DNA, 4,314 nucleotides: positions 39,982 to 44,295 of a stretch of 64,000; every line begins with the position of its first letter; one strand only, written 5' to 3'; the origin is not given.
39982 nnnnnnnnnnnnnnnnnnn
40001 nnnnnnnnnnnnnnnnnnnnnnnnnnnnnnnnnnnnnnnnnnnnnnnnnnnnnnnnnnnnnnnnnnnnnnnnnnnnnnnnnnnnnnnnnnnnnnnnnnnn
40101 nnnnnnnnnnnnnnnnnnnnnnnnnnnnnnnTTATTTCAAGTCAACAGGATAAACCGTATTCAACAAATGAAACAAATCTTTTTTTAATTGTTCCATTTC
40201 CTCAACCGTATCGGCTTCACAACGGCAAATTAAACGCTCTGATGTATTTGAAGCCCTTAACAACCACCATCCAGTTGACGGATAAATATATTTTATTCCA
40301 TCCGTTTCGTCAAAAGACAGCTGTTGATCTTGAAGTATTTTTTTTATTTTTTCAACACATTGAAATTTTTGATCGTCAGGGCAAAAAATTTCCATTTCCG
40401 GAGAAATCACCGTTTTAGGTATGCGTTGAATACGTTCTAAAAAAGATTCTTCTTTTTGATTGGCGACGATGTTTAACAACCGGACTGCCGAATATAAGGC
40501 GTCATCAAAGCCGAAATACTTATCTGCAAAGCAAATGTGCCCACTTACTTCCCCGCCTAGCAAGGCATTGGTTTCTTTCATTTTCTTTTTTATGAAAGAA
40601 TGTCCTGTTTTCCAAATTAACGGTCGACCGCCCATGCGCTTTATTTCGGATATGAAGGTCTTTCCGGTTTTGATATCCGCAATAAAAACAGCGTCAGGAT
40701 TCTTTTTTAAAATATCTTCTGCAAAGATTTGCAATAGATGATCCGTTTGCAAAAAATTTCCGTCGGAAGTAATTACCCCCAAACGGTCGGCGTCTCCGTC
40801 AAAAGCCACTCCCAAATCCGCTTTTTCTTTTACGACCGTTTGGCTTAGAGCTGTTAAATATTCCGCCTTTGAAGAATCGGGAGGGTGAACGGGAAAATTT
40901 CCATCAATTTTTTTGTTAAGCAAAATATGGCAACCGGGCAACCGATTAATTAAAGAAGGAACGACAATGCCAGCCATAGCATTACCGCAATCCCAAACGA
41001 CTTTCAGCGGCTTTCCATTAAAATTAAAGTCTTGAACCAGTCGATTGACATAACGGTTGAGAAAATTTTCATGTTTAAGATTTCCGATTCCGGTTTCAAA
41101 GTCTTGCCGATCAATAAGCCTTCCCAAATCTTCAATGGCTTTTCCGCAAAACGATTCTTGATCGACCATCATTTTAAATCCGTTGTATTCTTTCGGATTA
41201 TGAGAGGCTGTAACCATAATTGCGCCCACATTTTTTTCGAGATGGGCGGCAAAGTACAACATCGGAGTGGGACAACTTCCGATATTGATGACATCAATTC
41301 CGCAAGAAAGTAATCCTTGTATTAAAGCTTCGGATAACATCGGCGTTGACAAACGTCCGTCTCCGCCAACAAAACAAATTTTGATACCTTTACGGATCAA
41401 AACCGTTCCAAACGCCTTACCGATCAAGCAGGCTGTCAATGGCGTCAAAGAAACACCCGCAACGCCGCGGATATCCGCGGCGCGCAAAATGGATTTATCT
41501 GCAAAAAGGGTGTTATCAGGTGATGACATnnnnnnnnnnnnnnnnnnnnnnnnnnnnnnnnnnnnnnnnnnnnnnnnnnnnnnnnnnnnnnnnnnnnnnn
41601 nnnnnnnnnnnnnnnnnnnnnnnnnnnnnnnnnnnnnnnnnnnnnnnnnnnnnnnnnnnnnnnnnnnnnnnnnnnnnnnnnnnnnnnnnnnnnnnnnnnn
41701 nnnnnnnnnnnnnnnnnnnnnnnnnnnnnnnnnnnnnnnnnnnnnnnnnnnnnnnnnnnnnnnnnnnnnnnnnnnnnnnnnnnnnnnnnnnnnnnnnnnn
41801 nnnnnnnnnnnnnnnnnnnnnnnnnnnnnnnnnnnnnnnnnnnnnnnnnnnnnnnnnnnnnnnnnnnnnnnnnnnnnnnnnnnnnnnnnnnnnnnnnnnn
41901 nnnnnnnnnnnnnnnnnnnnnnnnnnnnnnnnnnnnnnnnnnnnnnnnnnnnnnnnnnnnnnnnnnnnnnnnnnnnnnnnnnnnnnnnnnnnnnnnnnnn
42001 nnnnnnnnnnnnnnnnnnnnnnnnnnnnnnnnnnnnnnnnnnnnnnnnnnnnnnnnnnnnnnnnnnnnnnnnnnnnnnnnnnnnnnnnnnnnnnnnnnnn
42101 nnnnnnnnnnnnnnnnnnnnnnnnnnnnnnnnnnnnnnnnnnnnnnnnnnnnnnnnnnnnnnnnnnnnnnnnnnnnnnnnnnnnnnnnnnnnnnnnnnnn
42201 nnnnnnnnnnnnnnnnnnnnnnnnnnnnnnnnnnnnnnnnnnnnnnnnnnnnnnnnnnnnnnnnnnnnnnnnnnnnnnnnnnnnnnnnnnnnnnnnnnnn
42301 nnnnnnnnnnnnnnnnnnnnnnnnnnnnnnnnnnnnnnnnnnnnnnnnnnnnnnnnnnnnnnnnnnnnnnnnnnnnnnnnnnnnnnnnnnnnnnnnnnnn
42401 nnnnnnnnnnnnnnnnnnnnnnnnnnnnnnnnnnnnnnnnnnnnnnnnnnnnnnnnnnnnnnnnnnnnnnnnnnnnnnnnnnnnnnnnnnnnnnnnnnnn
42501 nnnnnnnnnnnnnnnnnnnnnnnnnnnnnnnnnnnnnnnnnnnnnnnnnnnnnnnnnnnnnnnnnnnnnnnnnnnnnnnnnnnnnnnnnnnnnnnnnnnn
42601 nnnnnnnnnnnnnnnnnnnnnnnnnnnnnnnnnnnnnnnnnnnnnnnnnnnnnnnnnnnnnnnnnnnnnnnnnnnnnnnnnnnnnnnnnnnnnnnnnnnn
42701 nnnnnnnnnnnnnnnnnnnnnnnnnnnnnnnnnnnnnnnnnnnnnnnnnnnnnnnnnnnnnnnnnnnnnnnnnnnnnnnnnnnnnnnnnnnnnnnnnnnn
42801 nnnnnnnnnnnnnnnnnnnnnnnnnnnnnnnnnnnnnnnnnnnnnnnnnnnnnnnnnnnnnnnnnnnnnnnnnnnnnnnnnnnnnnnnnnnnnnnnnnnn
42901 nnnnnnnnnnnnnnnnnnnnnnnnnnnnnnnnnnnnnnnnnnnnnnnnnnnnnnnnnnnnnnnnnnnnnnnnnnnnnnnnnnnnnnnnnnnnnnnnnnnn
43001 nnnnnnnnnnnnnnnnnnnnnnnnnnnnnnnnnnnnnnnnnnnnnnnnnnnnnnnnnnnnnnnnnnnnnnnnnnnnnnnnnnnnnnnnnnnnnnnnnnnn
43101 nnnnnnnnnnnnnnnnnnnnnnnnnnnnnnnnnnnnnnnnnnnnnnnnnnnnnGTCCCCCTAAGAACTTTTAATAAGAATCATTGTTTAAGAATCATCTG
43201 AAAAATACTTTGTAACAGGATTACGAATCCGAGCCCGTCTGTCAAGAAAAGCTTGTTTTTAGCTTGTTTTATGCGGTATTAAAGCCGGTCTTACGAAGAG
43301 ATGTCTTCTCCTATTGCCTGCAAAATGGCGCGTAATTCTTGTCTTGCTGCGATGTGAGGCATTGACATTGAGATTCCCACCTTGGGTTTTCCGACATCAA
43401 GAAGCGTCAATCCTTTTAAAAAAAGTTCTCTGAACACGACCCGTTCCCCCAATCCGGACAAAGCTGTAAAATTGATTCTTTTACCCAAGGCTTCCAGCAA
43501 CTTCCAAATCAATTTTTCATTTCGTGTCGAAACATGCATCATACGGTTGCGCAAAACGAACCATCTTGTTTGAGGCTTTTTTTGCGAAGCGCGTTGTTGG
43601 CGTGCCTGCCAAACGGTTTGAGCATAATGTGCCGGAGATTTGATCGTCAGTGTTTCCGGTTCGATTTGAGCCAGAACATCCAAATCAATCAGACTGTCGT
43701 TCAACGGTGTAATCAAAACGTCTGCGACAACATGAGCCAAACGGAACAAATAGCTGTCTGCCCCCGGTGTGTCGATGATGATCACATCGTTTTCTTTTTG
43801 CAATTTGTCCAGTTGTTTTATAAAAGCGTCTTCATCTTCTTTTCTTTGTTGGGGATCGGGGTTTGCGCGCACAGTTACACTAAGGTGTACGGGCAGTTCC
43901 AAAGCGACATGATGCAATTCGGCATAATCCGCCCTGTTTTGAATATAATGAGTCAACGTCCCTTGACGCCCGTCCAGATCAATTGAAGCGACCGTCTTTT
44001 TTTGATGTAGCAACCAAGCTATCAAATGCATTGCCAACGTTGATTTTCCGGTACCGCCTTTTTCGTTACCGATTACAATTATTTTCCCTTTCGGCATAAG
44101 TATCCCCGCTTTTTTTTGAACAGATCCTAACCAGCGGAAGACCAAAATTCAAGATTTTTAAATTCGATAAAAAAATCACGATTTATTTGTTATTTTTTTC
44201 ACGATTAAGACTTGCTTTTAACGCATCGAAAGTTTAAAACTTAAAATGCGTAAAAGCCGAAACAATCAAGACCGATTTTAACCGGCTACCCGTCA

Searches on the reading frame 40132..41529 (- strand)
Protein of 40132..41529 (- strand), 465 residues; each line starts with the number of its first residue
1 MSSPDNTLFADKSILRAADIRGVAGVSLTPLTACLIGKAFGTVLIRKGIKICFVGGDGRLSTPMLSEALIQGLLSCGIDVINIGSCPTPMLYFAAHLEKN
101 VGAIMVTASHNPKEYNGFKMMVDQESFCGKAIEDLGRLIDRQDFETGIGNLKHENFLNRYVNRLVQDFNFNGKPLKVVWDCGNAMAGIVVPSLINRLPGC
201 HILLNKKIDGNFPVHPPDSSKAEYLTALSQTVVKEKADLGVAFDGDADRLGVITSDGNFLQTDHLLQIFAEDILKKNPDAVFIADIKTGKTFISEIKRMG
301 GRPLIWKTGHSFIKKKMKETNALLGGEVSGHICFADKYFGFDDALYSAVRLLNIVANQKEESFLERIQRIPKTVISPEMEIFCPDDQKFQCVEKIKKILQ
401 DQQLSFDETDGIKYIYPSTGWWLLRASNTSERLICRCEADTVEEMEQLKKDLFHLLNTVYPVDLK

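Call 9: search_protein_families(library=pfam, proteins=[window:40132-41529:-])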
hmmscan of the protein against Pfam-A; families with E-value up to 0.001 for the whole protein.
window:40132-41529:- (465 aa): 4 families
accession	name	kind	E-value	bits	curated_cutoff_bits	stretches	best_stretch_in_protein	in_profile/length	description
PF02878.22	PGM_PMM_I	-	6.7e-33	113.7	22.5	1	15-129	4-120/138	Phosphoglucomutase/phosphomannomutase, alpha/beta/alpha domain I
PF02879.22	PGM_PMM_II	-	2.9e-21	76.4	29.3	1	159-257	2-103/103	Phosphoglucomutase/phosphomannomutase, alpha/beta/alpha domain II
PF02880.22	PGM_PMM_III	-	5.1e-21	75.4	20.7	1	262-369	2-110/115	Phosphoglucomutase/phosphomannomutase, alpha/beta/alpha domain III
PF00408.26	PGM_PMM_IV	-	4.2e-08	33.6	23.1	1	383-453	6-66/68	Phosphoglucomutase/phosphomannomutase, C-terminal domain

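Call 25: find_homologous_proteins(query=window:40132-41529:-, max_evalue=1e-100)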
Query window:40132-41529:- (465 aa): 6963 proteins with E <= 1e-100 among 8000 candidates; the best 120 are listed.
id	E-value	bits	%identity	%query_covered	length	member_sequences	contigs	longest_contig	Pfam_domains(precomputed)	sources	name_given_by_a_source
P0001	0.0e+0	1068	100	100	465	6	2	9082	PF02878.23,PF00408.27,PF02879.23,PF02880.23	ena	-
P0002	3.8e-223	759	70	100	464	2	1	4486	PF02878.23,PF00408.27,PF02879.23,PF02880.23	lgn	-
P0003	9.2e-222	755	70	100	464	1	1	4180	PF02878.23,PF00408.27,PF02879.23,PF02880.23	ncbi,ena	-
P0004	2.7e-220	750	69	100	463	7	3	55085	PF02878.23,PF00408.27,PF02879.23,PF02880.23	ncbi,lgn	-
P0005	5.5e-219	746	70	100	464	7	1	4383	PF02878.23,PF00408.27,PF02879.23,PF02880.23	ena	-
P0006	4.1e-218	743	69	100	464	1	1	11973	PF02878.23,PF00408.27,PF02879.23,PF02880.23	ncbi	-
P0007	6.4e-214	729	68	100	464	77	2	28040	PF02878.23,PF00408.27,PF02879.23,PF02880.23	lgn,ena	-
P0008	1.8e-211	721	69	100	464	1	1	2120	PF02878.23,PF00408.27,PF02879.23,PF02880.23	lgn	-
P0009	1.2e-203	695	65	100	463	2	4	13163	PF02878.23,PF00408.27,PF02879.23,PF02880.23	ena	-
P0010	1.7e-201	688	65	100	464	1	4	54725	PF02878.23,PF00408.27,PF02879.23,PF02880.23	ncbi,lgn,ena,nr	ncbi:MAG: phosphomannomutase/phosphoglucomutase [Alphaproteobacteria bacterium]|nr:phosphomannomutas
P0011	4.7e-201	687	65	100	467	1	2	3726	PF02878.23,PF00408.27,PF02879.23,PF02880.23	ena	-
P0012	8.0e-201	686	66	98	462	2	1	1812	PF02878.23,PF00408.27,PF02879.23,PF02880.23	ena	-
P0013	5.2e-200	683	63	100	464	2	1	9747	PF02878.23,PF00408.27,PF02879.23,PF02880.23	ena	-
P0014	2.5e-199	681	64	100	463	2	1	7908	PF02878.23,PF00408.27,PF02879.23,PF02880.23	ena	-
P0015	2.5e-198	678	63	100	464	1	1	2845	PF02878.23,PF00408.27,PF02879.23,PF02880.23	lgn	-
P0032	1.7e-171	589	100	56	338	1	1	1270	PF00408.27,PF02879.23,PF02880.23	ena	-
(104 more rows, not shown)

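Call 26: find_encoding_contigs(protein=P0001, flank=10000, max_places=10)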
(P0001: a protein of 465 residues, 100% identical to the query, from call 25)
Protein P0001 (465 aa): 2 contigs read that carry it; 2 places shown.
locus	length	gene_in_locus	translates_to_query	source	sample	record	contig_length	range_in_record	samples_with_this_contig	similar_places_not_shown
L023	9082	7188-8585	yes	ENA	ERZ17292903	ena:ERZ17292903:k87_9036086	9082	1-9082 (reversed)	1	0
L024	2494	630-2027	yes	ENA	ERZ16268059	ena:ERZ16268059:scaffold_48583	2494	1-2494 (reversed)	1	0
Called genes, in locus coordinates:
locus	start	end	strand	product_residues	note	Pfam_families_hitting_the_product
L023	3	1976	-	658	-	?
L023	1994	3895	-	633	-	PF01512:Complex1_51K, PF10531:SLBB (weak), PF10589:NADH_4Fe-4S, PF12837:Fer4_6 (faint), PF12838:Fer4_7 (weak), PF13237:Fer4_10 (weak), PF00037:Fer4 (weak)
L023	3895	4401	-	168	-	PF01257:2Fe-2S_thioredx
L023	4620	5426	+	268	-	PF01656:CbiA, PF09140:MipZ, PF13614:AAA_31, PF16575:CLP1_P (faint)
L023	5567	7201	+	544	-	PF02878:PGM_PMM_I, PF02879:PGM_PMM_II, PF02880:PGM_PMM_III, PF24947:PGM1_C_vert_fung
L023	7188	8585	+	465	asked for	PF02878:PGM_PMM_I, PF02879:PGM_PMM_II, PF02880:PGM_PMM_III, PF00408:PGM_PMM_IV (weak)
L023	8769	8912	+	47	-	-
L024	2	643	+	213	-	?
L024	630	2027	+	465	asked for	PF02878:PGM_PMM_I, PF02879:PGM_PMM_II, PF02880:PGM_PMM_III, PF00408:PGM_PMM_IV (weak)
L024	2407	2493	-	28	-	?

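Call 27: list_cluster_members(proteins=[P0001, P0032])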
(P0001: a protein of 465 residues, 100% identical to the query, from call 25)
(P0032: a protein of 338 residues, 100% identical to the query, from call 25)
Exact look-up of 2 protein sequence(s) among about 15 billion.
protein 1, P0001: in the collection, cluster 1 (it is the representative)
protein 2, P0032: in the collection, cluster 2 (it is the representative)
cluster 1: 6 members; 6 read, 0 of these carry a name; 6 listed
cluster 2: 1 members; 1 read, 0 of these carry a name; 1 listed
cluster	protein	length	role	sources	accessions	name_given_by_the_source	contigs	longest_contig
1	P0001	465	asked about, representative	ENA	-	-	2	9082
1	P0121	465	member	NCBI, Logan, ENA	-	-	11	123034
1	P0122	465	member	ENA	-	-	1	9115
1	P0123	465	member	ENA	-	-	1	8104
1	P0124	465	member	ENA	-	-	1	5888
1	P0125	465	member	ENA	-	-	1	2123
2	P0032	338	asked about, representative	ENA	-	-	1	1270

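Call 28: find_encoding_contigs(protein=P0121, flank=10000, max_places=10)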
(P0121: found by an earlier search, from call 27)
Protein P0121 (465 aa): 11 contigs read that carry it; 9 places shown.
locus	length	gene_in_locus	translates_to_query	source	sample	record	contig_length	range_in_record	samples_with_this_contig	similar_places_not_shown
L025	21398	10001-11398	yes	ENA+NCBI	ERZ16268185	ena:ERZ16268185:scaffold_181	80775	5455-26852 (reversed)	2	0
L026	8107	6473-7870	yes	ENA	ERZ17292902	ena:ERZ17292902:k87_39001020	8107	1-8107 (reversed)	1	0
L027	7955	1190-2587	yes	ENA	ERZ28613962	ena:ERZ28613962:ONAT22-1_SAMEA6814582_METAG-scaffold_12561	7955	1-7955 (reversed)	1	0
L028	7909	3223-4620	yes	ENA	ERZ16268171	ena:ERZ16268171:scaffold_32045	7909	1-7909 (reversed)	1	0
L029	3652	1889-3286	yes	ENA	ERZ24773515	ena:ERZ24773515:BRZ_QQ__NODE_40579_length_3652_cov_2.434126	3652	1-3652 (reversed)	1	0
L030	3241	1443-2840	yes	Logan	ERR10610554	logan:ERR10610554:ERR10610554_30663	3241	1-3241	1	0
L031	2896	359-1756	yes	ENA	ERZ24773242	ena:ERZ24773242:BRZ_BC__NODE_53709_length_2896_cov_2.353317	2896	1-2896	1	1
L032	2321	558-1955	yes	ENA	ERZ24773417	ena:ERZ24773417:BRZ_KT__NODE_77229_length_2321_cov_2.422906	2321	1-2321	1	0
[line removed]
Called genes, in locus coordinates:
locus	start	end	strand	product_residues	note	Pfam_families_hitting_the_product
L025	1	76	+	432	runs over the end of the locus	PF03952:Enolase_N, PF00113:Enolase_C, PF13378:MR_MLE_C (weak)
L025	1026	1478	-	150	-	PF08973:TM1506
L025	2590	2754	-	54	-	-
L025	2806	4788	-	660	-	PF13510:Fer2_4, PF10588:NADH-G_4Fe-4S_3, PF13183:Fer4_8 (weak), PF14697:Fer4_21 (weak), PF22117:Fer4_Nqo3 (weak), PF12838:Fer4_7, PF02906:Fe_hyd_lg_C, PF02256:Fe_hyd_SSU, +3 more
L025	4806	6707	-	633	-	PF01512:Complex1_51K, PF10531:SLBB (weak), PF10589:NADH_4Fe-4S, PF12837:Fer4_6 (faint), PF12838:Fer4_7 (weak), PF13237:Fer4_10 (weak), PF00037:Fer4 (weak)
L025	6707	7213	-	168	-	PF01257:2Fe-2S_thioredx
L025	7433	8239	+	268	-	PF01656:CbiA, PF09140:MipZ, PF13614:AAA_31, PF16575:CLP1_P (faint)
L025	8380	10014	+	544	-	PF02878:PGM_PMM_I, PF02879:PGM_PMM_II, PF02880:PGM_PMM_III, PF24947:PGM1_C_vert_fung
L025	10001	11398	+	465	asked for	PF02878:PGM_PMM_I, PF02879:PGM_PMM_II, PF02880:PGM_PMM_III, PF00408:PGM_PMM_IV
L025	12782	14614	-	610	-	PF02518:HATPase_c, PF13589:HATPase_c_3, PF01119:DNA_mis_repair, PF08676:MutL_C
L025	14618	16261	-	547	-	PF00342:PGI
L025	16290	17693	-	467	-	PF00675:Peptidase_M16, PF05193:Peptidase_M16_C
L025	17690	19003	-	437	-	PF00675:Peptidase_M16, PF05193:Peptidase_M16_C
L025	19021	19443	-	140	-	-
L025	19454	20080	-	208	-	PF00857:Isochorismatase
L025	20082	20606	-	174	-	PF01252:Peptidase_A8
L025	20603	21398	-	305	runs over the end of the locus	PF06574:FAD_syn, PF01687:Flavokinase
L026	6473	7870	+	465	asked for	PF02878:PGM_PMM_I, PF02879:PGM_PMM_II, PF02880:PGM_PMM_III, PF00408:PGM_PMM_IV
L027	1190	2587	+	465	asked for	PF02878:PGM_PMM_I, PF02879:PGM_PMM_II, PF02880:PGM_PMM_III, PF00408:PGM_PMM_IV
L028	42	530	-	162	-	PF01257:2Fe-2S_thioredx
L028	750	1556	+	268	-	PF01656:CbiA, PF09140:MipZ, PF13614:AAA_31, PF16575:CLP1_P (faint)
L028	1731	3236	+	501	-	PF02878:PGM_PMM_I, PF02879:PGM_PMM_II, PF02880:PGM_PMM_III, PF24947:PGM1_C_vert_fung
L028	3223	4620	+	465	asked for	PF02878:PGM_PMM_I, PF02879:PGM_PMM_II, PF02880:PGM_PMM_III, PF00408:PGM_PMM_IV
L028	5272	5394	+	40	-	-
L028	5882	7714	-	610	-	PF02518:HATPase_c, PF13589:HATPase_c_3, PF01119:DNA_mis_repair, PF08676:MutL_C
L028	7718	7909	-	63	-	?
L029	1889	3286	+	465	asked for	PF02878:PGM_PMM_I, PF02879:PGM_PMM_II, PF02880:PGM_PMM_III, PF00408:PGM_PMM_IV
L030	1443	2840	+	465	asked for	PF02878:PGM_PMM_I, PF02879:PGM_PMM_II, PF02880:PGM_PMM_III, PF00408:PGM_PMM_IV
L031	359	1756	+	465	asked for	PF02878:PGM_PMM_I, PF02879:PGM_PMM_II, PF02880:PGM_PMM_III, PF00408:PGM_PMM_IV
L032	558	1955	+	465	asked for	PF02878:PGM_PMM_I, PF02879:PGM_PMM_II, PF02880:PGM_PMM_III, PF00408:PGM_PMM_IV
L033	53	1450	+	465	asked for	PF02878:PGM_PMM_I, PF02879:PGM_PMM_II, PF02880:PGM_PMM_III, PF00408:PGM_PMM_IV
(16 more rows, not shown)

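Call 29: find_encoding_contigs(protein=P0122, flank=10000, max_places=4)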
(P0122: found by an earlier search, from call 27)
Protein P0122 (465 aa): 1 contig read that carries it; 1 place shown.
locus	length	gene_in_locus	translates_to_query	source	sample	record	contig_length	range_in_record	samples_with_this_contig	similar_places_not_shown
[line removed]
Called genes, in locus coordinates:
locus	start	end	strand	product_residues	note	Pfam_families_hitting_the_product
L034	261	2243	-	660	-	PF13510:Fer2_4, PF10588:NADH-G_4Fe-4S_3, PF13183:Fer4_8 (weak), PF14697:Fer4_21 (weak), PF22117:Fer4_Nqo3 (weak), PF12838:Fer4_7, PF02906:Fe_hyd_lg_C, PF02256:Fe_hyd_SSU, +3 more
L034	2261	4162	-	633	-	PF01512:Complex1_51K, PF10531:SLBB (weak), PF10589:NADH_4Fe-4S, PF12837:Fer4_6 (faint), PF12838:Fer4_7 (weak), PF13237:Fer4_10 (weak), PF00037:Fer4 (weak)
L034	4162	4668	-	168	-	PF01257:2Fe-2S_thioredx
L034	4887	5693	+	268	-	PF01656:CbiA, PF09140:MipZ, PF13614:AAA_31, PF16575:CLP1_P (faint)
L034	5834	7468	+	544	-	PF02878:PGM_PMM_I, PF02879:PGM_PMM_II, PF02880:PGM_PMM_III, PF24947:PGM1_C_vert_fung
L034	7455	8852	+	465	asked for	PF02878:PGM_PMM_I, PF02879:PGM_PMM_II, PF02880:PGM_PMM_III, PF00408:PGM_PMM_IV (weak)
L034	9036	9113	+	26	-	?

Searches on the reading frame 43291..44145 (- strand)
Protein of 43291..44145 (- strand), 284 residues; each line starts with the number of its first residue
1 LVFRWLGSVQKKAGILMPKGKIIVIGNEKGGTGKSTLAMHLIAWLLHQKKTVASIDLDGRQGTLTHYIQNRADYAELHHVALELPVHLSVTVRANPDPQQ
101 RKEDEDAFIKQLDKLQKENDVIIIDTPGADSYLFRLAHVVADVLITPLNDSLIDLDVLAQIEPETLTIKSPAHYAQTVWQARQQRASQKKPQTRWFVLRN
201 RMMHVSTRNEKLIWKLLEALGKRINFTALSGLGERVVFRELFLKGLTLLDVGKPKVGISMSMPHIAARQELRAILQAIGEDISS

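Call 9: search_protein_families(library=pfam, proteins=[window:43291-44145:-])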
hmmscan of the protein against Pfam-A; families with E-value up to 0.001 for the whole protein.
window:43291-44145:- (284 aa): 6 families
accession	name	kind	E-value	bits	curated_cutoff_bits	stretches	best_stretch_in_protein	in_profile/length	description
PF09140.17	MipZ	-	2.3e-91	306.2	20.7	1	22-278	2-258/262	ATPase MipZ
PF13614.12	AAA_31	-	3.9e-14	53.4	27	2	21-70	2-50/177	AAA domain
PF01656.29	CbiA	-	3.3e-09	37.2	25.4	1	23-128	1-54/125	CobQ/CobB/MinD/ParA nucleotide binding domain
PF16575.11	CLP1_P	-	5.9e-06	26.7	26.6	1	31-128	4-112/188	mRNA cleavage and polyadenylation factor CLP1 P-loop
PF20720.3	nSTAND3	-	3.6e-05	24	27.2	0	14-55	12-51/155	Novel STAND NTPase 3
PF10609.15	ParA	-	0.00019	21.4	27.1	1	21-58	4-41/246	NUBPL iron-transfer P-loop NTPase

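Call 18: find_related_loci(query=window:43291-44145:-, collection=genome_contigs, flank=10000)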
Query window:43291-44145:- (284 aa) in genome_contigs; peptide patterns used: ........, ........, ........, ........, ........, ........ (x = any residue, [..] = any of these).
192 stretches matched a pattern; 22 encode a relative of the query (tblastn E <= 1e-3); 22 distinct loci.
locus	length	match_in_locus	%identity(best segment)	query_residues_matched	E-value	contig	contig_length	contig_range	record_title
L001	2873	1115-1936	81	10-283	3e-162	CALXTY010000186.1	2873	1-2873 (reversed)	MAG: uncultured Alphaproteobacteria bacterium isolate BRZ_DM__bin96 genome assembly, contig: BRZ_DM__NODE_49428_length_2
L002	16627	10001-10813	78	13-283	7e-147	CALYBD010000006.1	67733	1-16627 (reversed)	MAG: uncultured Alphaproteobacteria bacterium isolate BRZ_CT__bin99 genome assembly, contig: BRZ_CT__NODE_699_length_677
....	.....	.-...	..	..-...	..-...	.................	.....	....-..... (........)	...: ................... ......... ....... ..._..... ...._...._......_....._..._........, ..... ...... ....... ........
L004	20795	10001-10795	78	17-281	6e-144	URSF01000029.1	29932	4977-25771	uncultured Rhodospirillaceae bacterium isolate UMGS1296 genome assembly, contig: NODE_825_length_29932_cov_8.690899, who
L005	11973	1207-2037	76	12-284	1e-143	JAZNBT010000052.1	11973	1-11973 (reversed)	MAG: Alphaproteobacteria bacterium isolate T1900044741_TS20190207.MAGScoT_cleanbin_000004 SGB_2063_k141_1860105, whole g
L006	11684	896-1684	79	22-284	5e-143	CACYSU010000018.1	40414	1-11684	MAG: uncultured Rhodospirillales bacterium isolate RUG12246 genome assembly, contig: RUG12246_asm_18, whole genome shotg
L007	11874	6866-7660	78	17-281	1e-142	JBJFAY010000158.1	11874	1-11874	MAG: Alphaproteobacteria bacterium isolate PUUB15_bin.049 NODE_5423_length_11874_cov_6.008884, whole genome shotgun sequ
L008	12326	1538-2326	79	22-284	3e-142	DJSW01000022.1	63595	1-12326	MAG TPA_asm: Alphaproteobacteria bacterium UBA6324 UBA6324_contig_389, whole genome shotgun sequence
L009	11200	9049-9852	76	17-284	6e-142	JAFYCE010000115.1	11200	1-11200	MAG: Alphaproteobacteria bacterium isolate RGIG6957 Sheep_Rumen.Co__c4017822, whole genome shotgun sequence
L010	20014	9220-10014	75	17-281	1e-138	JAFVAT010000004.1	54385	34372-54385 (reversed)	MAG: Alphaproteobacteria bacterium isolate RGIG5000 Roe_deer_Rumen-5__c557, whole genome shotgun sequence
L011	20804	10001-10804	74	17-284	2e-136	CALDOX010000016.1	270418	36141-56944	MAG TPA_asm: uncultured Alphaproteobacteria bacterium isolate SRR6425755_bin.60_CONCOCT_v1.1_MAG genome assembly, contig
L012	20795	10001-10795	75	17-281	1e-139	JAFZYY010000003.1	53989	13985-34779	MAG: Alphaproteobacteria bacterium isolate RGIG8225 Water_buffalos_Rumen-5__c184856, whole genome shotgun sequence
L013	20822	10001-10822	72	8-281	4e-136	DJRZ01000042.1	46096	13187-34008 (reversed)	MAG TPA_asm: Alphaproteobacteria bacterium UBA6347 UBA6347_contig_1280, whole genome shotgun sequence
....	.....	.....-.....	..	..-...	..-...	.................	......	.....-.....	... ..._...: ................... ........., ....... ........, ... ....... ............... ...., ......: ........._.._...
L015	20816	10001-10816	72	10-280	1e-131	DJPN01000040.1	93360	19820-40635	MAG TPA_asm: Alphaproteobacteria bacterium UBA6411 UBA6411_contig_3057, whole genome shotgun sequence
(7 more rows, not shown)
